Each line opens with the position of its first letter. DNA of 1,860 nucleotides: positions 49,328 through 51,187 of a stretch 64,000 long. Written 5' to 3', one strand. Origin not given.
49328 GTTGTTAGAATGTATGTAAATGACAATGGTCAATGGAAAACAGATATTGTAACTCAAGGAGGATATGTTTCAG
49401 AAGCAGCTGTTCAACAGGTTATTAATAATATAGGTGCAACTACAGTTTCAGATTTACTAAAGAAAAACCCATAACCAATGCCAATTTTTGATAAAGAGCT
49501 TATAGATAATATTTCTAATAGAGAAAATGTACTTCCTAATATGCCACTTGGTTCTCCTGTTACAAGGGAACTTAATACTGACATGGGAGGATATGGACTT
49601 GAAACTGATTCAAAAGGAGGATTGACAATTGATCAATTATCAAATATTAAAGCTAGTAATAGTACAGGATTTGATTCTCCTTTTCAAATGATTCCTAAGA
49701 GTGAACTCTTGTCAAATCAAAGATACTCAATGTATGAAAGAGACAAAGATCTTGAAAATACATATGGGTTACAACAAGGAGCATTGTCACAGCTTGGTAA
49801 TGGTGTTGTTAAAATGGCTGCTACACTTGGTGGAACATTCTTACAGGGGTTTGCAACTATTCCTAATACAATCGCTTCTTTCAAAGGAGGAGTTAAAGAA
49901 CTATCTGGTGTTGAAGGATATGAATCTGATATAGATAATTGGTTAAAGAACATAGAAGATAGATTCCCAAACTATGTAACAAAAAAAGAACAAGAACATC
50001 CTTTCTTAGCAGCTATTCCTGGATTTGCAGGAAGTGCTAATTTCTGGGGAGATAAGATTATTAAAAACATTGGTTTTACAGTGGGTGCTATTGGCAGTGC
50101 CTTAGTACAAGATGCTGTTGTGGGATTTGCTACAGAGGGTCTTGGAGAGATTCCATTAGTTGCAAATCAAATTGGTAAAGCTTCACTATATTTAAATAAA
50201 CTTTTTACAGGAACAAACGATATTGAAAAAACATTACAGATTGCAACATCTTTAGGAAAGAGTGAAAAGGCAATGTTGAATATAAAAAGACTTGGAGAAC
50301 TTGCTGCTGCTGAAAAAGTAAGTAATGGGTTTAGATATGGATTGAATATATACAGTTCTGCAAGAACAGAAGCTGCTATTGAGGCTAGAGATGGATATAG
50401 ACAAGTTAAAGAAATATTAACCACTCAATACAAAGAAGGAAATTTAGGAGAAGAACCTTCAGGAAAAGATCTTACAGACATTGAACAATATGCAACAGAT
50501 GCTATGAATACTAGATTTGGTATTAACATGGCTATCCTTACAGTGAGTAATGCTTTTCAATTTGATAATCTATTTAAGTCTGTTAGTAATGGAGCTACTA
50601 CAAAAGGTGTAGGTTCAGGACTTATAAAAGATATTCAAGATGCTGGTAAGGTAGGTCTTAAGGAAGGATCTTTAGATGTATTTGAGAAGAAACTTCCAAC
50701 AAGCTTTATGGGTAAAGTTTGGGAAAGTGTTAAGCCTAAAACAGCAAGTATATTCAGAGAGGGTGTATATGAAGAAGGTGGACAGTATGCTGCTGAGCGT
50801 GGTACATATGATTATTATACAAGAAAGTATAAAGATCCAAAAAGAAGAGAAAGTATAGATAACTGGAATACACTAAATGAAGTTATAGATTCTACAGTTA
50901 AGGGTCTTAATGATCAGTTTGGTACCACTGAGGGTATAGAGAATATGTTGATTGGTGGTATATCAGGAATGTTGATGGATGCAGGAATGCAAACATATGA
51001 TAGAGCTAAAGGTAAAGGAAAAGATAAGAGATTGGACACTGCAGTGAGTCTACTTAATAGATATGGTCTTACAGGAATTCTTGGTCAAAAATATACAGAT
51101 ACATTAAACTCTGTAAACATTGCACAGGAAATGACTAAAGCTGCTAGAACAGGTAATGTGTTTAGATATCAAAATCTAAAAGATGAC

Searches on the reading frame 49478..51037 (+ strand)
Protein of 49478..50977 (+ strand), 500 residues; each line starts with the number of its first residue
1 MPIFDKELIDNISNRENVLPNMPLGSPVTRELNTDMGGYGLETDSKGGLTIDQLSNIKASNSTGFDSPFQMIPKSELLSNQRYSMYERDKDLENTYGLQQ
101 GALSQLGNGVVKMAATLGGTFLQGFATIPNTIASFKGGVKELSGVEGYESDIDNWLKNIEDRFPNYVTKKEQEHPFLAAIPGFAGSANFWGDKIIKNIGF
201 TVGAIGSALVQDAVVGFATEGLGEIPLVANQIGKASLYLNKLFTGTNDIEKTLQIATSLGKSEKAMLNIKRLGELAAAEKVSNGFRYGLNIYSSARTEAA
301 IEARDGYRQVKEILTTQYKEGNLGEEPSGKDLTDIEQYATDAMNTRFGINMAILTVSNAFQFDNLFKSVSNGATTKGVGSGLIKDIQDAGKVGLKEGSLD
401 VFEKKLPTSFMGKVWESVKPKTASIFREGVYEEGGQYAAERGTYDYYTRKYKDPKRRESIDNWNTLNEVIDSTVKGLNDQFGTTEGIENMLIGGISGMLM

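Call 31: search_protein_families(library=pfam, proteins=[window:49478-50677:+], max_evalue=10)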
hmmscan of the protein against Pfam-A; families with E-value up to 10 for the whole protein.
seq(400 aa): 1 family
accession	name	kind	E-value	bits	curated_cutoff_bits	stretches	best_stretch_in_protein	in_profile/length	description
PF22943.2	HTH_68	-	0.23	11.5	27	1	89-111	20-43/45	Putative helix-turn-helix domain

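Call 42: find_homologous_proteins(query=window:49478-50977:+, max_evalue=0.00001)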
Query window:49478-50977:+ (500 aa): 22 proteins with E <= 0.00001 among 8000 candidates.
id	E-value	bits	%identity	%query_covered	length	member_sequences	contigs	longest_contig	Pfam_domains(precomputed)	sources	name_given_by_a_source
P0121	1.5e-184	633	59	100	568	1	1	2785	-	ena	-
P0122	5.5e-184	631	59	100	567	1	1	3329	-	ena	-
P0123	1.5e-180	619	56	100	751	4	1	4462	-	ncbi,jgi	jgi:hypothetical protein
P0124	4.1e-179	615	59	100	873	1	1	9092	-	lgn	-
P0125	5.2e-178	611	58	100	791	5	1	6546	-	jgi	jgi:hypothetical protein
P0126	7.6e-168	577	55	100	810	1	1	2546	-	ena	-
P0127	5.8e-158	545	55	89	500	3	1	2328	-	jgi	jgi:hypothetical protein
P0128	8.9e-150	518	51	100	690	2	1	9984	-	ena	-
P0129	5.2e-147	509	50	100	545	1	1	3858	-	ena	-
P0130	2.5e-126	441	61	64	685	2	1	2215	-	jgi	-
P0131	6.2e-124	433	54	78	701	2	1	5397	-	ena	-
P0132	5.5e-123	430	56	72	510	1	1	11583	-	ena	-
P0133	4.6e-117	410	57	69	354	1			-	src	-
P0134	1.9e-113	398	58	65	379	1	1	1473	-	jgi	jgi:hypothetical protein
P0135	1.8e-110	388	51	79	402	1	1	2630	-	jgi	jgi:hypothetical protein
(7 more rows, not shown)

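Call 67: predict_structure(alignment_id=A1)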
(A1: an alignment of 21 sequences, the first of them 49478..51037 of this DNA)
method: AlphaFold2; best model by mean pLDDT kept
length: 520 residues; sequences in the alignment: 21
mean_pLDDT: 38.4   pTM: 0.28
mean pLDDT of the five models: 38.4, 36.8, 35.9, 35.6, 33.5
residues with pLDDT >= 90: 0; 70-90: 18; 50-70: 60; < 50: 442
segments of 3 or more residues with pLDDT < 50: 1-92, 113-155, 174-182, 197-304, 339-453, 456-520
pLDDT, mean of each block of 10 residues (from residue 1): 28 30 31 28 32 39 35 38 39 54 52 48 42 33 32 50 58 48 51 49 43 34 27 28 29 39 37 28 26 32 48 70 76 60 41 35 27 25 25 23 26 30 28 29 36 45 43 37 38 39 40 36
secondary structure, 60 per line:
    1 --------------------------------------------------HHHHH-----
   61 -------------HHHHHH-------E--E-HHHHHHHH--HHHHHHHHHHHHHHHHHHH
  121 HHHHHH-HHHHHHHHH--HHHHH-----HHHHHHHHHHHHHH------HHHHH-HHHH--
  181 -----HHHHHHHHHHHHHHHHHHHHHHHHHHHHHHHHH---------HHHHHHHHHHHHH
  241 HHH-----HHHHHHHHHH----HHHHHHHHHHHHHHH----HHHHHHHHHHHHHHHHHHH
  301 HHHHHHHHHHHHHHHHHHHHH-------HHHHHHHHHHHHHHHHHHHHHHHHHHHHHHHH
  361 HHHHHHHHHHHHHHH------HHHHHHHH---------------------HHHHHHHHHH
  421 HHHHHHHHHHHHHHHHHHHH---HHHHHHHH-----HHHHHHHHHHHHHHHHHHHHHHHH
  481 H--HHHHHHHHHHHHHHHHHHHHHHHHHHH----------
elements in order: H51-55 H74-79 H92-99 H102-126 H128-136 H139-143 H149-162 H169-173 H175-178 H186-218 H228-243 H249-258 H263-277 H282-321 H329-375 H382-389 H411-440 H444-451 H457-481 H484-510
